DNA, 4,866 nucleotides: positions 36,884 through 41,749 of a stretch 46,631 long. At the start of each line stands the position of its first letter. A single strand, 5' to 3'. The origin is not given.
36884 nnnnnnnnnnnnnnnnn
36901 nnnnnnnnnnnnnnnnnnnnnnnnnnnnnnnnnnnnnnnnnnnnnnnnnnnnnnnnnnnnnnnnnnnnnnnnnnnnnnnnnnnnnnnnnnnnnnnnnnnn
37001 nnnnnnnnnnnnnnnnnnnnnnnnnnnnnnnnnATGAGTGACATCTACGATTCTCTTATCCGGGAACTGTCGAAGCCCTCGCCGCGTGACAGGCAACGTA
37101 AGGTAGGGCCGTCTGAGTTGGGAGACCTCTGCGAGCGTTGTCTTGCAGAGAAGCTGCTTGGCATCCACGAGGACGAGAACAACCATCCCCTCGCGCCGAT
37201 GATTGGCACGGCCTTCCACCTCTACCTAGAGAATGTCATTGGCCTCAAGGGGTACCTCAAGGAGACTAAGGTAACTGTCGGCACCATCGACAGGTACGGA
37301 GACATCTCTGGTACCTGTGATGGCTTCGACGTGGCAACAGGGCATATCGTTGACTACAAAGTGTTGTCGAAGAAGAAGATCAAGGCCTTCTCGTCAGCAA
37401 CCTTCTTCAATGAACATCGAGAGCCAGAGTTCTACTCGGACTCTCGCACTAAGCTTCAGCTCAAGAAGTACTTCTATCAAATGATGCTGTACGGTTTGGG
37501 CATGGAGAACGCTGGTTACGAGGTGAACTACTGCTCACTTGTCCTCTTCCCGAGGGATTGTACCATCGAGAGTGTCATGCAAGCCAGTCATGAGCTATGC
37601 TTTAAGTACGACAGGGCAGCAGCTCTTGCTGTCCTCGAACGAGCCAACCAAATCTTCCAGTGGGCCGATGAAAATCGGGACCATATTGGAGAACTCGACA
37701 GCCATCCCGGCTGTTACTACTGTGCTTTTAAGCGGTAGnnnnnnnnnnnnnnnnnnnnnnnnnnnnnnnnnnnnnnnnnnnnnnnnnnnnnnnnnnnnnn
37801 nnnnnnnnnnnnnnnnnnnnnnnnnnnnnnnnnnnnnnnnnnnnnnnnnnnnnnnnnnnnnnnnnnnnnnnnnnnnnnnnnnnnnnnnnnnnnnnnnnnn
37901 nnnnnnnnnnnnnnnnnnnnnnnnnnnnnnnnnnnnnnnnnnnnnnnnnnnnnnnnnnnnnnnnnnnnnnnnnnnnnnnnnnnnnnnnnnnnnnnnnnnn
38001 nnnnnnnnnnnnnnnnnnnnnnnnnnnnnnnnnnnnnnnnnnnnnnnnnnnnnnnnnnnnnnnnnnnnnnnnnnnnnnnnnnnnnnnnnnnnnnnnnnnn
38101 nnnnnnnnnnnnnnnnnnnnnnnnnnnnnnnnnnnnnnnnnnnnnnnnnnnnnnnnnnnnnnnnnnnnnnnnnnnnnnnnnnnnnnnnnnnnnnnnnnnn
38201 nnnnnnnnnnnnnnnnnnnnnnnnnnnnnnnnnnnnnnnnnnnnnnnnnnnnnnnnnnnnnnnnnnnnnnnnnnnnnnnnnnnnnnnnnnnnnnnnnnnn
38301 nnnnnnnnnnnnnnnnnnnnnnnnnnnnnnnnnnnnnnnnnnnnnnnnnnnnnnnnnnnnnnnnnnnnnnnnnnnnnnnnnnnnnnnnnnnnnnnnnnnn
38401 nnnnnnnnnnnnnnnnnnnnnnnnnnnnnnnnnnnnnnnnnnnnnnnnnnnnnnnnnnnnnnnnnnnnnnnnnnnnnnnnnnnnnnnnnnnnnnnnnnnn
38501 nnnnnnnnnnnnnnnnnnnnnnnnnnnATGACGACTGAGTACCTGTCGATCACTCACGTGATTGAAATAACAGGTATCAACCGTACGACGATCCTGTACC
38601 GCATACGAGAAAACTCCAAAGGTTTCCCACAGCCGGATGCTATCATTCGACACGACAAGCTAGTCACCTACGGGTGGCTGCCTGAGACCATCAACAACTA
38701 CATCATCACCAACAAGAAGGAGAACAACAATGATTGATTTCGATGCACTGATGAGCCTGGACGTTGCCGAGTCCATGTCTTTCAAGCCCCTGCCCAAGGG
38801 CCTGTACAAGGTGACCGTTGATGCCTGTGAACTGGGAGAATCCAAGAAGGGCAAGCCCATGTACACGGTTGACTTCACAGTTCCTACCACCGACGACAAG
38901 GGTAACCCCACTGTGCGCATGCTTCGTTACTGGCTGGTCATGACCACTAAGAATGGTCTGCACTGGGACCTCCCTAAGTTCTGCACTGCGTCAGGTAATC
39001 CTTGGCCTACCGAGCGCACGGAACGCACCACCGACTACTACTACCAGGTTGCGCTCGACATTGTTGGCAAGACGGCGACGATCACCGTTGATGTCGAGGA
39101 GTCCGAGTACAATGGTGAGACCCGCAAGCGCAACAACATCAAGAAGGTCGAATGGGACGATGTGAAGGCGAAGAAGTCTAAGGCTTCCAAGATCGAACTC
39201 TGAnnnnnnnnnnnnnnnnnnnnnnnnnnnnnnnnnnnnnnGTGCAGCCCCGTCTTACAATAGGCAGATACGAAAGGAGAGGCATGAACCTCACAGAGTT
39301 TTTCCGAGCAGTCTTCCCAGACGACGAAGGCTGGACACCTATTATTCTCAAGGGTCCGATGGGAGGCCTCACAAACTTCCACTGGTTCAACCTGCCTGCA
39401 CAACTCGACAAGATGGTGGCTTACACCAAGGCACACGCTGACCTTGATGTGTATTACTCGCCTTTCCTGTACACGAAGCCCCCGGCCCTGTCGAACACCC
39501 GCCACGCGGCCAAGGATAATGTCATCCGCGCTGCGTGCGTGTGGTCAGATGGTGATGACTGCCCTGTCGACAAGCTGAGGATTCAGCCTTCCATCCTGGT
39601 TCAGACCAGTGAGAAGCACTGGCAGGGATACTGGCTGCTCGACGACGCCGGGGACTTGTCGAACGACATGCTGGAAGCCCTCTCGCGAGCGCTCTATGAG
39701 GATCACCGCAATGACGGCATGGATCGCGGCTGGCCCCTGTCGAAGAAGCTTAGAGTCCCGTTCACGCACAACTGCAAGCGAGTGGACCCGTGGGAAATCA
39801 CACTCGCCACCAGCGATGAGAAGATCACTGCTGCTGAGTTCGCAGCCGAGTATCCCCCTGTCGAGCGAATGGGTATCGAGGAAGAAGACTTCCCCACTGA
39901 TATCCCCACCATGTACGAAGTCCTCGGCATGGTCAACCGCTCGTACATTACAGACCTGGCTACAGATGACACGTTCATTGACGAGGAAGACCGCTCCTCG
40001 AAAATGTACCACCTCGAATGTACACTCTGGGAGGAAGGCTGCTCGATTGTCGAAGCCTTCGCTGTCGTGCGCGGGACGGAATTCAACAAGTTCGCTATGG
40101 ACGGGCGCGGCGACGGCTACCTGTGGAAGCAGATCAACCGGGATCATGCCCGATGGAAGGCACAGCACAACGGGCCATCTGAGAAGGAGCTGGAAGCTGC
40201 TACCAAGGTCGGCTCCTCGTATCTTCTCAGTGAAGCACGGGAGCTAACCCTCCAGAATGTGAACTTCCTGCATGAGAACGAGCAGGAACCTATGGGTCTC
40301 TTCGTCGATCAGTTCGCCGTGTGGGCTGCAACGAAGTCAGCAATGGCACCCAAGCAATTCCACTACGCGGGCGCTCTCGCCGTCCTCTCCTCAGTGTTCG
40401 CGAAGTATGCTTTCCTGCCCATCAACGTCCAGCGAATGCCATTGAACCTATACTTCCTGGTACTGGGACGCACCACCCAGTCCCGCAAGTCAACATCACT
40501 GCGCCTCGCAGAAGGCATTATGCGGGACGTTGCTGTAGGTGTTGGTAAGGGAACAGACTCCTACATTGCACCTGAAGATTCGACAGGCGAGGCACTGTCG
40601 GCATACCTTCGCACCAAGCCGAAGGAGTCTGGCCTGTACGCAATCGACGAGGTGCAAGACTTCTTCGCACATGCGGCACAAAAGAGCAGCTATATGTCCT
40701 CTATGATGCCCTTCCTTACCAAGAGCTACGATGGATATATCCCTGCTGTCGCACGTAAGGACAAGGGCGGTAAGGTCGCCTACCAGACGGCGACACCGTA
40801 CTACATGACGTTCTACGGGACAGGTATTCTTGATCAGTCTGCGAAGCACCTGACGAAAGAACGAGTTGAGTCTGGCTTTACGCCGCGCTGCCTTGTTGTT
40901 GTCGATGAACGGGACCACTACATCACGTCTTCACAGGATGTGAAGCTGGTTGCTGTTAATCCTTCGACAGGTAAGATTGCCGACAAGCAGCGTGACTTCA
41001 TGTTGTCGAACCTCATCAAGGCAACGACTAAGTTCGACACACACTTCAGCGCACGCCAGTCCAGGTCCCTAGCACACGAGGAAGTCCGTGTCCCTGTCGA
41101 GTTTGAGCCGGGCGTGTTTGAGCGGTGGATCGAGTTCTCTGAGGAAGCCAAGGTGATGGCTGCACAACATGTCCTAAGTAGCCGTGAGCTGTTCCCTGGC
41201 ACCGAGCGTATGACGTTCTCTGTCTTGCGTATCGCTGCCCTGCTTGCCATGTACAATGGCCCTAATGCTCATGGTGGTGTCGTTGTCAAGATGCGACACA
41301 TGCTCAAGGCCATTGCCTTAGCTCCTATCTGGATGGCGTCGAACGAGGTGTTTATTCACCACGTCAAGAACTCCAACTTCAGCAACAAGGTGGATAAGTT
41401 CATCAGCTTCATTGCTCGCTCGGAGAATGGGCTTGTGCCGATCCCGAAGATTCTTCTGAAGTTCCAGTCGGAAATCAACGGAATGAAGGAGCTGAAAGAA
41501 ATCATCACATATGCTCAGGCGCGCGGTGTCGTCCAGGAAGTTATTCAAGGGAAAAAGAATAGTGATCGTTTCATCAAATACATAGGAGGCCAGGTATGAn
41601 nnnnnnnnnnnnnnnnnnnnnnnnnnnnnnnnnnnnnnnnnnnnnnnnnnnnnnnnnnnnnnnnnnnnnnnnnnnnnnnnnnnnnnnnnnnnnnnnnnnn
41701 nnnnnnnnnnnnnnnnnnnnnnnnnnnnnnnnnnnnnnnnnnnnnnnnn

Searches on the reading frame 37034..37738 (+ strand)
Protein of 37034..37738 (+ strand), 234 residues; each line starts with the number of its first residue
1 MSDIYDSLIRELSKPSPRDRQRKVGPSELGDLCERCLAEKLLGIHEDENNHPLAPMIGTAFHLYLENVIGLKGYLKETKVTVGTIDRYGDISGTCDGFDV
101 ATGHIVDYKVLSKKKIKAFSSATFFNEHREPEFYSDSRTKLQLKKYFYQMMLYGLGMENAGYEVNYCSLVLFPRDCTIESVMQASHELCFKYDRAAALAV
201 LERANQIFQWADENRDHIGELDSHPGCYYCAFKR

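Call 33: search_protein_families(library=pfam, max_evalue=0.001, proteins=[window:37034-37738:+])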
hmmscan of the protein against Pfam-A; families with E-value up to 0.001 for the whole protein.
window:37034-37738:+ (234 aa): 0 families

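Call 37: search_protein_families(library=phrogs, max_evalue=0.001, proteins=[window:37034-37738:+])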
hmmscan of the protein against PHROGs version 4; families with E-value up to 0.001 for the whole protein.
window:37034-37738:+ (234 aa): 3 families
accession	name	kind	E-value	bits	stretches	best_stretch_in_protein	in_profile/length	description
phrog_1674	-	DNA, RNA and nucleotide metabolism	6.9e-39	134.7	1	6-232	35-258/276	exonuclease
phrog_1990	-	DNA, RNA and nucleotide metabolism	5.8e-07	30.2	1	30-233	74-232/290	Cas4-domain exonuclease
phrog_29210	-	unknown function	9.3e-07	30.2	1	93-206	2-93/151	-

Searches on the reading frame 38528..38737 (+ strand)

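Call 28: search_protein_families(library=pfam, max_evalue=0.01, proteins=[window:38528-38737:+])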
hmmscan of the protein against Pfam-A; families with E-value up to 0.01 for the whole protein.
window:38528-38737:+ (69 aa): 0 families

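Call 36: search_protein_families(library=phrogs, max_evalue=0.001, proteins=[window:38528-38737:+])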
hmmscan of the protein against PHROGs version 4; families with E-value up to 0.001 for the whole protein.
window:38528-38737:+ (69 aa): 1 family
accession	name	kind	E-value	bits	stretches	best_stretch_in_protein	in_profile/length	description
phrog_597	-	DNA, RNA and nucleotide metabolism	2.5e-05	25.4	1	1-59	108-161/200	DNA binding protein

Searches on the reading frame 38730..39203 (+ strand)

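Call 33: search_protein_families(library=pfam, max_evalue=0.001, proteins=[window:38730-39203:+])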
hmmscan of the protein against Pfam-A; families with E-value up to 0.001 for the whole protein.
window:38730-39203:+ (157 aa): 1 family
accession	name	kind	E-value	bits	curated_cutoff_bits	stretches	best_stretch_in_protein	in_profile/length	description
PF05037.18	DUF669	-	1.5e-09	38.5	21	1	11-150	4-130/138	Protein of unknown function (DUF669)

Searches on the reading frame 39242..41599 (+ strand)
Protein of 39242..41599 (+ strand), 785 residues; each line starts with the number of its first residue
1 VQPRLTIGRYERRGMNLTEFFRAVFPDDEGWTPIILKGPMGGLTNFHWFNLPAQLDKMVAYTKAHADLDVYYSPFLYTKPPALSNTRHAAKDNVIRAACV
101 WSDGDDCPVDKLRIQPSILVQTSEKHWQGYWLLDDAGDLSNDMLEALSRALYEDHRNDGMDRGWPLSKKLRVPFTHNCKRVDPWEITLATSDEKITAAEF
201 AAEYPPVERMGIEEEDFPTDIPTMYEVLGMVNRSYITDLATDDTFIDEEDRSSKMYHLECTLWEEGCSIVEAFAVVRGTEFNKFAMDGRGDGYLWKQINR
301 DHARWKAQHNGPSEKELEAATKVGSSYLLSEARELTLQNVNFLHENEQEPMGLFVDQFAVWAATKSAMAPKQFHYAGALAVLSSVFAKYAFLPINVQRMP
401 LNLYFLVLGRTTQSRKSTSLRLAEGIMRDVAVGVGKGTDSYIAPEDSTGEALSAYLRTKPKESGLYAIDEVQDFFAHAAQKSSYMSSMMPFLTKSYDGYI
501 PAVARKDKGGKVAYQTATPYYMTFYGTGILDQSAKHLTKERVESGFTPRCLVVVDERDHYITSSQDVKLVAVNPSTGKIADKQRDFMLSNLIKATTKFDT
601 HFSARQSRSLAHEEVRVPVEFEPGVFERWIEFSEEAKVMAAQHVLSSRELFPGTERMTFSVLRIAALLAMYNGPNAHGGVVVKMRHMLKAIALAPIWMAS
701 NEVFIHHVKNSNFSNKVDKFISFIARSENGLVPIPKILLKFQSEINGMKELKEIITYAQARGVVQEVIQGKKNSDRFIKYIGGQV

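Call 11: search_dna_similar(query=window:39242-41599:+, collection=phages, mode=protein, max_rows=25)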
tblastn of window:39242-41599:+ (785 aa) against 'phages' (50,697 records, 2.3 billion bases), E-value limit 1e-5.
Records with a match: 89; places in all: 89; records where one place covers at least 80% of the query: 29.
Best place of each record, by identity: <60% 89.
By first word of the organism name: Gordonia 47; Arthrobacter 15; Streptomyces 7; Clavibacter 4; Pseudomonas 4; Serratia 4; Curtobacterium 3; Brevundimonas 2; Stenotrophomonas 1; Pseudanabaena 1; and 1 more.
By host as written in the record: Gordonia rubripertincta NRRL B-16540 20; Arthrobacter sp. ATCC 21022 15; Gordonia terrae 3612 15; Streptomyces lividans JI 1326 4; Serratia marcescens 4; Gordonia rubripertincta NRRL B-16540 SEA 3; Streptomyces scabiei RL-34 2; Clavibacter michiganensis CN18-4 2; and 16 more.
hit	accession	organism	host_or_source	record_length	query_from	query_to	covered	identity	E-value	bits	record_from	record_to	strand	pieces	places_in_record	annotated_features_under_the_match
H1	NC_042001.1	Arthrobacter phage Molivia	Arthrobacter sp. ATCC 21022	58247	16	781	98%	27.3%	1e-64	241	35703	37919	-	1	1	58: DNA primase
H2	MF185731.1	Arthrobacter phage Molivia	Arthrobacter sp. ATCC 21022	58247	16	781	98%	27.3%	1e-64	241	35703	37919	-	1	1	58: DNA primase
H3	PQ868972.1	Curtobacterium phage Yappy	Curtobacterium flaccumfaciens NRRL ...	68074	12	762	96%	27.3%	2e-53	207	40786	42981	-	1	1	83: DNA primase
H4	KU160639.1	Arthrobacter phage Anansi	Arthrobacter sp. ATCC 21022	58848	16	781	98%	26.5%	1e-64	241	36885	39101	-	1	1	56: DNA primase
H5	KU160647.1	Arthrobacter phage Gorgeous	Arthrobacter sp. ATCC 21022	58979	16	781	98%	26.5%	1e-64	241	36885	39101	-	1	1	56: DNA primase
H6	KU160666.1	Arthrobacter phage SorJuana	Arthrobacter sp. ATCC 21022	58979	16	781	98%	26.5%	1e-64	241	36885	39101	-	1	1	56: DNA primase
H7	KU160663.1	Arthrobacter phage Rings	Arthrobacter sp. ATCC 21022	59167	16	781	98%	26.5%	1e-64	241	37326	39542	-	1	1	57: DNA primase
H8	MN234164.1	Arthrobacter phage Yeezus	Arthrobacter sp. ATCC 21022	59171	16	781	98%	26.5%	1e-64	241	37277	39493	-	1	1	57: DNA primase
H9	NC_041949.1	Arthrobacter phage Amigo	Arthrobacter sp. ATCC 21022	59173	16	781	98%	26.5%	1e-64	241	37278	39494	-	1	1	57: DNA primase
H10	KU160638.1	Arthrobacter phage Amigo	Arthrobacter sp. ATCC 21022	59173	16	781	98%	26.5%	1e-64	241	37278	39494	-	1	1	57: DNA primase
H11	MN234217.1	Arthrobacter phage Ichor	Arthrobacter sp. ATCC 21022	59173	16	781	98%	26.5%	1e-64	241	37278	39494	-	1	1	57: DNA primase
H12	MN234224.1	Arthrobacter phage Jaek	Arthrobacter sp. ATCC 21022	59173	16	781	98%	26.5%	1e-64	241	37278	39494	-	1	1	57: DNA primase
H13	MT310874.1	Arthrobacter phage Boersma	Arthrobacter sp. ATCC 21022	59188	16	781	98%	26.5%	1e-64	241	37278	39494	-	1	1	59: DNA primase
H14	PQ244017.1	Arthrobacter phage Amavida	Arthrobacter sp. ATCC 21022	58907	16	781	98%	26.5%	2e-64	240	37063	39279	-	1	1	58: DNA primase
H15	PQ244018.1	Arthrobacter phage Heylee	Arthrobacter sp. ATCC 21022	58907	16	781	98%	26.5%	2e-64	240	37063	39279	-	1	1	59: DNA primase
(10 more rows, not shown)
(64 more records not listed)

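Call 59: search_protein_families(library=pfam, max_evalue=0.01, proteins=[window:39242-41599:+])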
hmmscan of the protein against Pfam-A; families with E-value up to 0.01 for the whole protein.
window:39242-41599:+ (785 aa): 0 families

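Call 82: search_protein_families(library=phrogs, max_evalue=0.01, proteins=[window:39242-41599:+])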
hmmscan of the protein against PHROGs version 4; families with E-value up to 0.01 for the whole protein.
window:39242-41599:+ (785 aa): 6 families
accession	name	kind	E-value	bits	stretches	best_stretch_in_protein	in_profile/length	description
phrog_10514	-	DNA, RNA and nucleotide metabolism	8.2e-83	279.9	1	16-770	3-734/750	DNA primase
phrog_3123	-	unknown function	1.1e-28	101.2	1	48-406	44-385/583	-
phrog_3022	-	DNA, RNA and nucleotide metabolism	1.8e-24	87.2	1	350-737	358-733/788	DNA primase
phrog_14296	-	DNA, RNA and nucleotide metabolism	0.0021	18.1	1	354-430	4-77/417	DNA primase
phrog_2373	-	DNA, RNA and nucleotide metabolism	0.0021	17.7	0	361-423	71-132/515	DNA helicase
phrog_2478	-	DNA, RNA and nucleotide metabolism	0.0063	15.6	0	112-193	113-203/854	DNA polymerase/primase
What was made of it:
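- On Iteron-type replication origin: The primase gene lies 10 kb away (calls 11, 82).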
